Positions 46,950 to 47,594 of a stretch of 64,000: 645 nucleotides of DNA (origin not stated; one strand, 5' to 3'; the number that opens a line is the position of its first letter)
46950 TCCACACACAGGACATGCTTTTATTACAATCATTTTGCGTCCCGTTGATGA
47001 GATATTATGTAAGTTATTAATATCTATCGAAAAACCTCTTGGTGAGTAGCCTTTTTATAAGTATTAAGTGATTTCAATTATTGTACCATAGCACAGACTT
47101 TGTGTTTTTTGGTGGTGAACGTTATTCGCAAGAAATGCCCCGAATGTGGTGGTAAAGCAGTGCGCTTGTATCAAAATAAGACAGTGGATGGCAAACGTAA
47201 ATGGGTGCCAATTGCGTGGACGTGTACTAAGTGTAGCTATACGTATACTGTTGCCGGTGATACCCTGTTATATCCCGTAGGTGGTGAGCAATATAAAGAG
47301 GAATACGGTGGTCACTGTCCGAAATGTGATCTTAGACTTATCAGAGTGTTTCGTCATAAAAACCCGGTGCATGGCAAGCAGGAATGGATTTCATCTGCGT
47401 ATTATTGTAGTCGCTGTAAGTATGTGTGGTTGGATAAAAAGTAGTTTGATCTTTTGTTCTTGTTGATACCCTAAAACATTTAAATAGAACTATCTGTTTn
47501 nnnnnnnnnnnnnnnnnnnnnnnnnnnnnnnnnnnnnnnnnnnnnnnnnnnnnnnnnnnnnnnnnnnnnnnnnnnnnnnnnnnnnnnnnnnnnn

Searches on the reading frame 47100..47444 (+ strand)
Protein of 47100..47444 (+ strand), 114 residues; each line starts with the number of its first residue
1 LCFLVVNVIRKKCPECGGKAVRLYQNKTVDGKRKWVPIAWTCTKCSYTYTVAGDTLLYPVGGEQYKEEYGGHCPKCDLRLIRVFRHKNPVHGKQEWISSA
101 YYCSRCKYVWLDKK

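Call 45: search_protein_families(library=pfam, proteins=[window:47100-47444:+], max_evalue=0.0001)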
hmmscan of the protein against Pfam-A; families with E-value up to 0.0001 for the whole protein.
window:47100-47444:+ (114 aa): 1 family
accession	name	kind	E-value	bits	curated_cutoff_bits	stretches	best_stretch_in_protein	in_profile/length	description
PF24042.1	DUF7351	-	1.6e-05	25.2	31.2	0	8-54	64-109/177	Domain of unknown function (DUF7351)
